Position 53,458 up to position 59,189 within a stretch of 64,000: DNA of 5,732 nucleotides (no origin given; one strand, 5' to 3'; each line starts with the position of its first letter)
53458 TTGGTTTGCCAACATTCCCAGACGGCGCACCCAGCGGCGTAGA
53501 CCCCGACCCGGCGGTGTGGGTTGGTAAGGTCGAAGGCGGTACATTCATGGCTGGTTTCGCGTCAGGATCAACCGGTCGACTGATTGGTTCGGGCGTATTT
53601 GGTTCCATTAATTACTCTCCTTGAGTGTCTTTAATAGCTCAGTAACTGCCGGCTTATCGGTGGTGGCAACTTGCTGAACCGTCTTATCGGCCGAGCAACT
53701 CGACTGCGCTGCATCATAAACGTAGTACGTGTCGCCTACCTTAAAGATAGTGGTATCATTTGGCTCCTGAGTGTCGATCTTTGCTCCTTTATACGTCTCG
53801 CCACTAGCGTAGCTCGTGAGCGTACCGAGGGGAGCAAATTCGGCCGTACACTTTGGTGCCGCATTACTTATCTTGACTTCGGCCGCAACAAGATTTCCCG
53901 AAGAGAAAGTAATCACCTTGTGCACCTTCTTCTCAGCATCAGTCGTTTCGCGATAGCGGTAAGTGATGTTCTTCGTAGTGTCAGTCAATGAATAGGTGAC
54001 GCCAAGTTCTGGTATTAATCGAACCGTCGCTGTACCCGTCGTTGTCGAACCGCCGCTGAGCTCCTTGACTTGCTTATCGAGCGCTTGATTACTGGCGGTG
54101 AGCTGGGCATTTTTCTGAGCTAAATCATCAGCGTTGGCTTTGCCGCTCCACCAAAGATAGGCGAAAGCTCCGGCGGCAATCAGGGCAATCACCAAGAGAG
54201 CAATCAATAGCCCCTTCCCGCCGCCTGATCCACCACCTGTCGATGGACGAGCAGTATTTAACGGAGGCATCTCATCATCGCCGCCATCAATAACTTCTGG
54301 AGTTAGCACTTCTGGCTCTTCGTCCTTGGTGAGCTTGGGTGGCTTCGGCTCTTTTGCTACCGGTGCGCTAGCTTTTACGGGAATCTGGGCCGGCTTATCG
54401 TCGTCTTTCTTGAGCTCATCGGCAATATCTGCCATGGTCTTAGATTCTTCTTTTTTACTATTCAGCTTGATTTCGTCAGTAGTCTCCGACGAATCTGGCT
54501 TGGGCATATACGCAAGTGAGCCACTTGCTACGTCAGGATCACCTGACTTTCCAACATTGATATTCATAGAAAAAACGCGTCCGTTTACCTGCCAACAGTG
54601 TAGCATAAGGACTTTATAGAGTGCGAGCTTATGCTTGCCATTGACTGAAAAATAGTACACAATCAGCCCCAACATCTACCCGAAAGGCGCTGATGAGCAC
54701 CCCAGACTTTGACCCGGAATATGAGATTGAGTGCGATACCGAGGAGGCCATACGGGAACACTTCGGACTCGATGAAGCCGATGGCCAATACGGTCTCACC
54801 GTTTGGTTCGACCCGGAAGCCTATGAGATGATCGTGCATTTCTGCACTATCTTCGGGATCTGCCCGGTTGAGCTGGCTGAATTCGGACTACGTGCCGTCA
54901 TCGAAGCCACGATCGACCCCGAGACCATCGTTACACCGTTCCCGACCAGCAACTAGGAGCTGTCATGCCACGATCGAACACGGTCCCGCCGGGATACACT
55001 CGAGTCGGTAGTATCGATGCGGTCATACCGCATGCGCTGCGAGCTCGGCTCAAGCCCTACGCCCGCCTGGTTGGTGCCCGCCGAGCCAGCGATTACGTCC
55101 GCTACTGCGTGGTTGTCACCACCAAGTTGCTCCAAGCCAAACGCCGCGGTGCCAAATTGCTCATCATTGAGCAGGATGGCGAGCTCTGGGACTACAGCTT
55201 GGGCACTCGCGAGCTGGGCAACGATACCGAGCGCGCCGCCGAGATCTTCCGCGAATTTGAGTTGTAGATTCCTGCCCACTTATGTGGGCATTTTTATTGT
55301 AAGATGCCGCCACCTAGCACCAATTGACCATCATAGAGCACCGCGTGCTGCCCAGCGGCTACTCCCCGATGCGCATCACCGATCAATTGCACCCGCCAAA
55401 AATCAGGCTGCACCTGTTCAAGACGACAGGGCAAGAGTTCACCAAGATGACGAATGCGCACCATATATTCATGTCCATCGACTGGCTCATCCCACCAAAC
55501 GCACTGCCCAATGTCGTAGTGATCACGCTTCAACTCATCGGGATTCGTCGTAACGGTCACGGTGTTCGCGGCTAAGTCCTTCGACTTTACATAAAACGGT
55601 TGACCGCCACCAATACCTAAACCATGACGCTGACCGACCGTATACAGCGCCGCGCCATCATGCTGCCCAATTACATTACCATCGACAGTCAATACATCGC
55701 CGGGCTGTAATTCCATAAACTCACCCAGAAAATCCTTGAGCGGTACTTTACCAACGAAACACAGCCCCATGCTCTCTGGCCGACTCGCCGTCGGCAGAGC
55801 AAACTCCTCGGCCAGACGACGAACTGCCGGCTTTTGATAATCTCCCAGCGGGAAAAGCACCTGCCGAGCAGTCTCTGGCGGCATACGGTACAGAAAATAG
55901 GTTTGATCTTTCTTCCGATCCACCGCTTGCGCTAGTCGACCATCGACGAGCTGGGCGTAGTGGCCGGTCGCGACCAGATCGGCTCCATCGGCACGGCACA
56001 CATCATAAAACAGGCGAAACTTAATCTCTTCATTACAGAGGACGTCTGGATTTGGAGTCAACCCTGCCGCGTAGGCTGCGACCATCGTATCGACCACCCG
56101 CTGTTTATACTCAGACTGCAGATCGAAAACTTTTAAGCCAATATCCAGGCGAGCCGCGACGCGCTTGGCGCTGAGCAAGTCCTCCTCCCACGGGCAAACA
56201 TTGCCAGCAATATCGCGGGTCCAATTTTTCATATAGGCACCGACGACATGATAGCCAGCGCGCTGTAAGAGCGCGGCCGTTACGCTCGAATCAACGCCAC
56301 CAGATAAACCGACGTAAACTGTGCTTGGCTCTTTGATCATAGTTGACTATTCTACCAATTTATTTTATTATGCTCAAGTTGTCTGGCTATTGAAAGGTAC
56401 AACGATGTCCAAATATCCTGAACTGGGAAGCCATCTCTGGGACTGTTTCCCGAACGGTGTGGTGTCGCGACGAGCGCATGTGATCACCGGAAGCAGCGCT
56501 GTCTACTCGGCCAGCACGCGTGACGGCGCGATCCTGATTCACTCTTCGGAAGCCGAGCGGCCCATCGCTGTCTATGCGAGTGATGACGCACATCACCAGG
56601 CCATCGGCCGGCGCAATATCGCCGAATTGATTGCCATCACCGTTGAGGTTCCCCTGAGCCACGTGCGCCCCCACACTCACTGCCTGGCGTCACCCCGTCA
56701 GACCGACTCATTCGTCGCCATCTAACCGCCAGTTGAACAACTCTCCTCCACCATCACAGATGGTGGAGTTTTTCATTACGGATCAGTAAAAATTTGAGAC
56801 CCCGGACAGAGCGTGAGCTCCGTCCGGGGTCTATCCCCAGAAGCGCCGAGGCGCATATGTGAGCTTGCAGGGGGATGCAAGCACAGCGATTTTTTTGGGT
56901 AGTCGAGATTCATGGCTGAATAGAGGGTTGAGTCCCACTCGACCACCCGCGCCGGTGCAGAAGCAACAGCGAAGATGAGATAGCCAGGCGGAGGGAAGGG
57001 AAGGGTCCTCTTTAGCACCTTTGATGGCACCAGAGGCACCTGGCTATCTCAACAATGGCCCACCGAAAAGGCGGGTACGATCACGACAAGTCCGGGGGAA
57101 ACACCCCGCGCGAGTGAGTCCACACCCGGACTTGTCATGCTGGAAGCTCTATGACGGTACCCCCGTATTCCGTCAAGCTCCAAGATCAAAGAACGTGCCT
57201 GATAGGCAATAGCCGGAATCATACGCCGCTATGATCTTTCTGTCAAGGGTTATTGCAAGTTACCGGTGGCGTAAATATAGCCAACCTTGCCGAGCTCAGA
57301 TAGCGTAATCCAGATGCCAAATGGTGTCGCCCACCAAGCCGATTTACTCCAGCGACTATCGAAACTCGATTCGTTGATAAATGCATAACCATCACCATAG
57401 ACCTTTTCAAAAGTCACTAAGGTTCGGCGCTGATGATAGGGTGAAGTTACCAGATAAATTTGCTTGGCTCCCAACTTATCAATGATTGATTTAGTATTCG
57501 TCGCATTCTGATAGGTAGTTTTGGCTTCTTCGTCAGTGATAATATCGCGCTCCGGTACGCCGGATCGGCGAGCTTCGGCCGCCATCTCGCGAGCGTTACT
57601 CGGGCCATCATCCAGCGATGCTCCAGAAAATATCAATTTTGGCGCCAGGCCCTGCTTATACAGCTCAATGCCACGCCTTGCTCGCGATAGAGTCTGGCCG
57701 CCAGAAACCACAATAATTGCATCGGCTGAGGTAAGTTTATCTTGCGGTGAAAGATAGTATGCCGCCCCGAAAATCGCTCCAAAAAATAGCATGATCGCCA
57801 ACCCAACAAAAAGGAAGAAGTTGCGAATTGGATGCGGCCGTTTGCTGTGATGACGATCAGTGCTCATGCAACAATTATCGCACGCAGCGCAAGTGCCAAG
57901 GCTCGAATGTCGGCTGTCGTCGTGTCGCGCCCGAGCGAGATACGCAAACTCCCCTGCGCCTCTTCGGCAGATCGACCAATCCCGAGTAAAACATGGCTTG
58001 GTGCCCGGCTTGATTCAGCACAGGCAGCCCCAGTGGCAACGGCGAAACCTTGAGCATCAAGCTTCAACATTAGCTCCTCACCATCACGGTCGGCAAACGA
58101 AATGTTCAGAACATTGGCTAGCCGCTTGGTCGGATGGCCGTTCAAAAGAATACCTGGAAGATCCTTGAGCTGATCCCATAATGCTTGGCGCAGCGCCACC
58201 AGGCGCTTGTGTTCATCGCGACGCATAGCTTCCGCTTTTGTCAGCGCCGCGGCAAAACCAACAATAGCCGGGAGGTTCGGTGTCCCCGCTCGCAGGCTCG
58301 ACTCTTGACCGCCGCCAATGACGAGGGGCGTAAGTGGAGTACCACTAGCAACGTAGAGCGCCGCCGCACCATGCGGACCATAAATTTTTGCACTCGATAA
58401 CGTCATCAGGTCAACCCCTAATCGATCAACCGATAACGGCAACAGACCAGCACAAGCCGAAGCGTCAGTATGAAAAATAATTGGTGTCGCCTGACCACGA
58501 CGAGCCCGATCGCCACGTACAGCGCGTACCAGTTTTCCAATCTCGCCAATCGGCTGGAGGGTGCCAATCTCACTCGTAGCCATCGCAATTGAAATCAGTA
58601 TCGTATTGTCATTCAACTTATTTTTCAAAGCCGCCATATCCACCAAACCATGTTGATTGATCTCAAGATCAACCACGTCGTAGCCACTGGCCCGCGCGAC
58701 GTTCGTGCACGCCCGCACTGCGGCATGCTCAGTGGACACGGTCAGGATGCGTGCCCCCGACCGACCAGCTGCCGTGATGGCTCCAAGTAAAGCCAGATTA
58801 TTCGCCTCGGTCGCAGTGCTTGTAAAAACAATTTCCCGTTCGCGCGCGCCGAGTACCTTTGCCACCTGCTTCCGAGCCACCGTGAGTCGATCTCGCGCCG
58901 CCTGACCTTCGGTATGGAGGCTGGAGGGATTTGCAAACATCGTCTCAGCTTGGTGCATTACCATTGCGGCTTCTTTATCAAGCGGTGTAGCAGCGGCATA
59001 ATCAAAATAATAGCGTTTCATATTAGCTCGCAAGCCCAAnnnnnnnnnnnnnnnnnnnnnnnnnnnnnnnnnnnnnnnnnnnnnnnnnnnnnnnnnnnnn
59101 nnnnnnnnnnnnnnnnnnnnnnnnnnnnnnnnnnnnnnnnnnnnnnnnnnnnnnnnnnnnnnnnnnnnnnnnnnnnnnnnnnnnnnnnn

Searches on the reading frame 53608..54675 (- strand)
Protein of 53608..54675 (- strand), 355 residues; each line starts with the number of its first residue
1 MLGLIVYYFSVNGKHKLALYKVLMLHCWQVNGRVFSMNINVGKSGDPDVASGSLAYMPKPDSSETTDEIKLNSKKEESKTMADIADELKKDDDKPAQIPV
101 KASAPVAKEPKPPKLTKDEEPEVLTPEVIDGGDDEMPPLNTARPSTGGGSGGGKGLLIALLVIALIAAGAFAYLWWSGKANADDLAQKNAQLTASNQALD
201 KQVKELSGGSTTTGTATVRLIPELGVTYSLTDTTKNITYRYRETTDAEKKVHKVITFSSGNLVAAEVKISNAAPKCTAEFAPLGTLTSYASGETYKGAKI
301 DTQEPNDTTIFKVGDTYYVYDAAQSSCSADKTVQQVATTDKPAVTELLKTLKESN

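Call 44: search_protein_families(library=pfam, proteins=[window:53608-54675:-], max_evalue=0.0001)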
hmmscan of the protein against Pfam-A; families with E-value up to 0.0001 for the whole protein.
window:53608-54675:- (355 aa): 0 families

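Call 62: search_protein_families(library=ncbifam, proteins=[window:53608-54675:-], max_evalue=0.001)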
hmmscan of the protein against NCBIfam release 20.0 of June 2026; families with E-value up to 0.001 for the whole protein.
window:53608-54675:- (355 aa): 1 family
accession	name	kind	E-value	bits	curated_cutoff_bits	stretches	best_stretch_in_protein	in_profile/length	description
NF053549.1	FtsL_Actino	equivalog_domain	0.00074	19.4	55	0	158-207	3-57/83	cell division protein FtsL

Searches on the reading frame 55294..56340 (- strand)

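Call 44: search_protein_families(library=pfam, proteins=[window:55294-56340:-], max_evalue=0.0001)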
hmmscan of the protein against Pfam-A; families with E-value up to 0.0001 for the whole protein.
window:55294-56340:- (348 aa): 4 families
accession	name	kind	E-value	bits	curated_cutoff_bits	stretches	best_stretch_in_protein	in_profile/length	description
PF03054.22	tRNA_Me_trans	-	3.1e-68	229.8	20.6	1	7-198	2-202/202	tRNA methyl transferase HUP domain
PF20259.3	tRNA_Me_trans_M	-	9.5e-20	70.4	27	1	202-264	1-65/66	tRNA methyl transferase PRC-barrel domain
PF20258.4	tRNA_Me_trans_C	-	1.8e-11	44.7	20.6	1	279-346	8-76/77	Aminomethyltransferase beta-barrel domain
PF02540.23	NAD_synthase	-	1.9e-05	24.4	21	0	7-79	20-86/242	NAD synthase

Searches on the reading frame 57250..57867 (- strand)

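Call 44: search_protein_families(library=pfam, proteins=[window:57250-57867:-], max_evalue=0.0001)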
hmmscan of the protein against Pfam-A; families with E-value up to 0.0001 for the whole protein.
window:57250-57867:- (205 aa): 1 family
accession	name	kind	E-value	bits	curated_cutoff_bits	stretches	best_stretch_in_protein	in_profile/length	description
PF02698.23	DUF218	-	1.2e-26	93.7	27.6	1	49-160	1-104/133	DUF218 domain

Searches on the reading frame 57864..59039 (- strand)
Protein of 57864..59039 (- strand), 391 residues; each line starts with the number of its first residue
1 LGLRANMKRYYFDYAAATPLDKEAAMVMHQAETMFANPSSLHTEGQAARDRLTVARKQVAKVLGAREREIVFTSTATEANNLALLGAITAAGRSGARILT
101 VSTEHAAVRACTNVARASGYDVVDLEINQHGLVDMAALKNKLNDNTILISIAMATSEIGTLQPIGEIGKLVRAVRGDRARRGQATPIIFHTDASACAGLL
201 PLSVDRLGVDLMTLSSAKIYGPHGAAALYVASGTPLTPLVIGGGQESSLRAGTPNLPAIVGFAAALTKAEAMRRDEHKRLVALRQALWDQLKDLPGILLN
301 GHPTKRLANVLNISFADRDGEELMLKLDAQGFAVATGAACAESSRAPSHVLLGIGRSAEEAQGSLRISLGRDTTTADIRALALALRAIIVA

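Call 44: search_protein_families(library=pfam, proteins=[window:57864-59039:-], max_evalue=0.0001)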
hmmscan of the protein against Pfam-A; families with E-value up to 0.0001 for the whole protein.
window:57864-59039:- (391 aa): 1 family
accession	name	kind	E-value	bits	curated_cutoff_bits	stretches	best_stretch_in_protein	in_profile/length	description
PF00266.25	Aminotran_5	-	1.4e-65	222.2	21.5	1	11-381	2-371/371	Aminotransferase class-V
